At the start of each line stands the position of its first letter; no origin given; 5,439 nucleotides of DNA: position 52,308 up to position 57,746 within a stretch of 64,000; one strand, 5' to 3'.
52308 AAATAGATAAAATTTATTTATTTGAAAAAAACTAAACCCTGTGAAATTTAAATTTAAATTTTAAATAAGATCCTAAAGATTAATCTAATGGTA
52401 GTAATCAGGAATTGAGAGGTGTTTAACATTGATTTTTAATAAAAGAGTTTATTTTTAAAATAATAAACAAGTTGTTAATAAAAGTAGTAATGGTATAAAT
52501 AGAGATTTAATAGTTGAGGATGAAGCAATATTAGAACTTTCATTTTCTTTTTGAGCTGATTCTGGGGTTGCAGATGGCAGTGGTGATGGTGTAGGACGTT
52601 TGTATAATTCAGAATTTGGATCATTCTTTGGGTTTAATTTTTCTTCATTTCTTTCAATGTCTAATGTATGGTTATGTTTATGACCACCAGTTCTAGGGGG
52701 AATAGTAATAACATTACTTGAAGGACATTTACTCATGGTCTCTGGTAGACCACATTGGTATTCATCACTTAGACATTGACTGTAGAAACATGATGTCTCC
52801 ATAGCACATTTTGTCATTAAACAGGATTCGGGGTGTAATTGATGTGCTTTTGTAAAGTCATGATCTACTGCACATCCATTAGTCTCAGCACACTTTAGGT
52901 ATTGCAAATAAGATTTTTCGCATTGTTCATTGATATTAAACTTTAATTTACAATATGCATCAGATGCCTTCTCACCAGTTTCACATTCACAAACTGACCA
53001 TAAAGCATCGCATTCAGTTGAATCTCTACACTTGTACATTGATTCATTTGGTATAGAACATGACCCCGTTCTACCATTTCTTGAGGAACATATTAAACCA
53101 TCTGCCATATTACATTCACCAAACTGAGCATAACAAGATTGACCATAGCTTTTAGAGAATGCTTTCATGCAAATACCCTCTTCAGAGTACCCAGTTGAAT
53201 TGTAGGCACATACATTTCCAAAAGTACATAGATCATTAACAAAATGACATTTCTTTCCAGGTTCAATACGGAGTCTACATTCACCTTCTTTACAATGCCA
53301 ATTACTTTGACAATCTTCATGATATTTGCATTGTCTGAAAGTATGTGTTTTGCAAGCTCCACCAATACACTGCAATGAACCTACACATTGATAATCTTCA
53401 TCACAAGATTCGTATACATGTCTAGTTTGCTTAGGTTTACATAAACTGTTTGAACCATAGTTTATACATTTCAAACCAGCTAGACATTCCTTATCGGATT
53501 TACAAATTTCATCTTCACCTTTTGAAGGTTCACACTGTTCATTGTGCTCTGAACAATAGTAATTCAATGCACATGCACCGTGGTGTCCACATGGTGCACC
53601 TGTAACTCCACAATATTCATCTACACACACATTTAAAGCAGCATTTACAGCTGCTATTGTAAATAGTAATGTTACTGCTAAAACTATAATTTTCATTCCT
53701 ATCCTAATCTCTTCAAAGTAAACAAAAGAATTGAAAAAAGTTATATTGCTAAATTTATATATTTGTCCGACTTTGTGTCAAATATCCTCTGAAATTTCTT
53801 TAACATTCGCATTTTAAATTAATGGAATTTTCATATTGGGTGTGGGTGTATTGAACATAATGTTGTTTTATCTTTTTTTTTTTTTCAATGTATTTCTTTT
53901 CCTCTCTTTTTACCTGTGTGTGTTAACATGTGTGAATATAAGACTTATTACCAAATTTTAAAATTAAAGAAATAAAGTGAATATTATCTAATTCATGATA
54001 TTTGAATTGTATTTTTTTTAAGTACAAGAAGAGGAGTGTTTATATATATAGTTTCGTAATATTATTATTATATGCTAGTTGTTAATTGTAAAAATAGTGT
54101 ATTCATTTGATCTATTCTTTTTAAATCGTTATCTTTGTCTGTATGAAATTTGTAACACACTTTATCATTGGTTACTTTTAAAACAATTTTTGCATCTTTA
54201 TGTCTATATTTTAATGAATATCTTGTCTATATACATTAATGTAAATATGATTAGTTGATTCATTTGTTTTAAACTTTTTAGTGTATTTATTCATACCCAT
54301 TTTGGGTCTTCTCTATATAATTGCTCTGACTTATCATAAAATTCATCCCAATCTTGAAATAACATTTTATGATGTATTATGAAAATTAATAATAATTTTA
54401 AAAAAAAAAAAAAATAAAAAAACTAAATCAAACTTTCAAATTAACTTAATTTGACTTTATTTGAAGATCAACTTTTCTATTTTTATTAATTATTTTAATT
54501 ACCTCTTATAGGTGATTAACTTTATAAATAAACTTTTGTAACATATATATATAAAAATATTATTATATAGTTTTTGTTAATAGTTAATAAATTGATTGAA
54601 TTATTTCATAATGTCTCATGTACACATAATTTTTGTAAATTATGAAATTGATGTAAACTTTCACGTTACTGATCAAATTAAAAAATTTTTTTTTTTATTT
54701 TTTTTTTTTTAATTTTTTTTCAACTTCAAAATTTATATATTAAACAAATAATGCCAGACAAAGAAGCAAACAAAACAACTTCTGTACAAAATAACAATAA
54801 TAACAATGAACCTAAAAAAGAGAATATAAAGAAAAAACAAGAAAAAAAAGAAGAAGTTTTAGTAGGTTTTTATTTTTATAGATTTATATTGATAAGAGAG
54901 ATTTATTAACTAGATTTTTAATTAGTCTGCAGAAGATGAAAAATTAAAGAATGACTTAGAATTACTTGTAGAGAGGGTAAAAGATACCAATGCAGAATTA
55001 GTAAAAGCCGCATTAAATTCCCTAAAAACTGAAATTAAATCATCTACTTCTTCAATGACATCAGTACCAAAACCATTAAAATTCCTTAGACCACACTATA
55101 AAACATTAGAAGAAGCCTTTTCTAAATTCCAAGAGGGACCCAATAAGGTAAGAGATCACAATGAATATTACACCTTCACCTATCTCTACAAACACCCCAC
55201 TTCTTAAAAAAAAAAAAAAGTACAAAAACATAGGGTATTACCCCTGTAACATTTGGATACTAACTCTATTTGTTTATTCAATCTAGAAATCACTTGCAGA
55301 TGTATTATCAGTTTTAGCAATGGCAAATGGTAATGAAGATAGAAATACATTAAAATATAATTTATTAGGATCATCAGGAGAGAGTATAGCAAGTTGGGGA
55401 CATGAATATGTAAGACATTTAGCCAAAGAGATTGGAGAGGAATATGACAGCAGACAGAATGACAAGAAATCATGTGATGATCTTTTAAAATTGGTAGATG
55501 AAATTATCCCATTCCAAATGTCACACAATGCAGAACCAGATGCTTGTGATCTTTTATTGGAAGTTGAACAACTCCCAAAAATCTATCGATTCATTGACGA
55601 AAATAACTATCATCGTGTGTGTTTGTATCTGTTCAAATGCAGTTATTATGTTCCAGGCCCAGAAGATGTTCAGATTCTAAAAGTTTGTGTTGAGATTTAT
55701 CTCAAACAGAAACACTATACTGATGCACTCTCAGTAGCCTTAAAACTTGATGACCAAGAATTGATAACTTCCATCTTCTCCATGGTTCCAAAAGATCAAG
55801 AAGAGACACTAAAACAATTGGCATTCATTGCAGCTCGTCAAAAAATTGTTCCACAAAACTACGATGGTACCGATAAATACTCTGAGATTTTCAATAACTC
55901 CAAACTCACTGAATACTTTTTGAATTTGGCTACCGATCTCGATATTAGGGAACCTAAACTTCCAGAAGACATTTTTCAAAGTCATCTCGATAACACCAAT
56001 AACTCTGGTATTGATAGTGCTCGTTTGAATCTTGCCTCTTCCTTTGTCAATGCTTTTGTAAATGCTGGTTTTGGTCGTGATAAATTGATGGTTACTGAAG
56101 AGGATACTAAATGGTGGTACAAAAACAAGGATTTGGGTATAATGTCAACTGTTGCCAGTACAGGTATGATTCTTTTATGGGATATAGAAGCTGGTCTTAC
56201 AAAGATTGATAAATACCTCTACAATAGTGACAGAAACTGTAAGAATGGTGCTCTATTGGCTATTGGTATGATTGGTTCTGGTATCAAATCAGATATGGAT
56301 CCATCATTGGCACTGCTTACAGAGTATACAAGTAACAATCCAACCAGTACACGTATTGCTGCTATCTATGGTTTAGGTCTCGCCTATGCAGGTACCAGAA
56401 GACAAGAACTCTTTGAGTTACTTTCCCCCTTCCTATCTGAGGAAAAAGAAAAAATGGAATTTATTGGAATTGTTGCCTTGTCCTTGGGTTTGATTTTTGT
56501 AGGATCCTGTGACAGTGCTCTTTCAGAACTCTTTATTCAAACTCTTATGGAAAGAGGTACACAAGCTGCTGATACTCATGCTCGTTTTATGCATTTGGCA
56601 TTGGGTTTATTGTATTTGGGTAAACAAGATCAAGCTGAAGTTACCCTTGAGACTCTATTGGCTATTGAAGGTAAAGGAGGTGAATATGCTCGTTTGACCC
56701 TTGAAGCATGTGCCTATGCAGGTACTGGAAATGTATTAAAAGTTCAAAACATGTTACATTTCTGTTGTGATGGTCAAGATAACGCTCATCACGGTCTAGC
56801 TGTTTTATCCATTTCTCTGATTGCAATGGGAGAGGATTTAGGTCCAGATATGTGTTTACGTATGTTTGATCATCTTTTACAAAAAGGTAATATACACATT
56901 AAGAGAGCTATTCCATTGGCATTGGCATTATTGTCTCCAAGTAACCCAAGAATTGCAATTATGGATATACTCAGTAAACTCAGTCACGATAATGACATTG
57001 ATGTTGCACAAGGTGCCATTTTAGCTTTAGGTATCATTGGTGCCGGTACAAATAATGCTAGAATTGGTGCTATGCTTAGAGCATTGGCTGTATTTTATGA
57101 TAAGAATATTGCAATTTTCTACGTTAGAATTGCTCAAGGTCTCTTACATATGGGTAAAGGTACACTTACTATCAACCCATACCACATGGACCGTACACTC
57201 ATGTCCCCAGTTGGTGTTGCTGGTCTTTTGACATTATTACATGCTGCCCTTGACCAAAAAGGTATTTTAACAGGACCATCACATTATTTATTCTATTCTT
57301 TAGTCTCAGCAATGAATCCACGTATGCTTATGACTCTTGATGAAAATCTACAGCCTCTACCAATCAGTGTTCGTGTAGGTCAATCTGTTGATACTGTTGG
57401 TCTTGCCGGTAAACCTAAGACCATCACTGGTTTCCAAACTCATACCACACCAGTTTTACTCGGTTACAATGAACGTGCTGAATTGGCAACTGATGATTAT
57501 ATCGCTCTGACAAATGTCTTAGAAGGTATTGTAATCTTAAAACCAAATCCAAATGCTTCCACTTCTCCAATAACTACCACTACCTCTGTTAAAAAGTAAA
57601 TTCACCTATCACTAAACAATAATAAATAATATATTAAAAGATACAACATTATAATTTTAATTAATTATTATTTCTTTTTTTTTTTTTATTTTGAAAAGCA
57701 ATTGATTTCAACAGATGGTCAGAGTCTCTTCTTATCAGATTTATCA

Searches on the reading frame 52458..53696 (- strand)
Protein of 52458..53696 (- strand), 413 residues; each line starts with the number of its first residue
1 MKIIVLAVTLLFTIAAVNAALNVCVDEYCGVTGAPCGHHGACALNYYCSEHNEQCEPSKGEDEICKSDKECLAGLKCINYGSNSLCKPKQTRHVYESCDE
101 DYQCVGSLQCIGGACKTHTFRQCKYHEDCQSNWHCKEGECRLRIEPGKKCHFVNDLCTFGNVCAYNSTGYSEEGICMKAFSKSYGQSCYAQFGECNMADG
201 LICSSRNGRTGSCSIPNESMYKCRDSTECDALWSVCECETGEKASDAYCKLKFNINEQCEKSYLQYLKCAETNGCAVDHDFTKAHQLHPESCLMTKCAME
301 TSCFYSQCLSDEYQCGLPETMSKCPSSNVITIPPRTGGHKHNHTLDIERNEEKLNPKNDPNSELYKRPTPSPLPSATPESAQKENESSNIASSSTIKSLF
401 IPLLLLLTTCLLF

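Call 50: search_protein_families(library=pfam, proteins=[window:52458-53696:-], max_evalue=0.001)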
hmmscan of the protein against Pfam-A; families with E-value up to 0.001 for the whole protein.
window:52458-53696:- (413 aa): 1 family
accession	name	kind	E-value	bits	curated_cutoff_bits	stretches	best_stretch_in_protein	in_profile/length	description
PF04706.18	Dickkopf_N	-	0.0003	21.5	25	1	36-79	2-47/51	Dickkopf N-terminal cysteine-rich region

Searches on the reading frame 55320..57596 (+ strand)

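Call 50: search_protein_families(library=pfam, proteins=[window:55320-57596:+], max_evalue=0.001)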
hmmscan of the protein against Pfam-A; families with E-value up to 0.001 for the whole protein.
window:55320-57596:+ (759 aa): 4 families
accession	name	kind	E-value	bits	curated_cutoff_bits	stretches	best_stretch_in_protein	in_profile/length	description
PF17781.7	RPN1_RPN2_N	-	4.6e-83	279.6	22.4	1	5-224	81-301/301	RPN1 N-terminal domain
PF18051.6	RPN1_C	-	9.9e-29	99.6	26.1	1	693-745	1-53/54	26S proteasome non-ATPase regulatory subunit RPN1 C-terminal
PF01851.28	PC_rep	-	2.6e-23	81.6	21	2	347-375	1-29/35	Proteasome/cyclosome repeat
PF13646.12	HEAT_2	-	0.00011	22.8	27.7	0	519-575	8-60/88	HEAT repeats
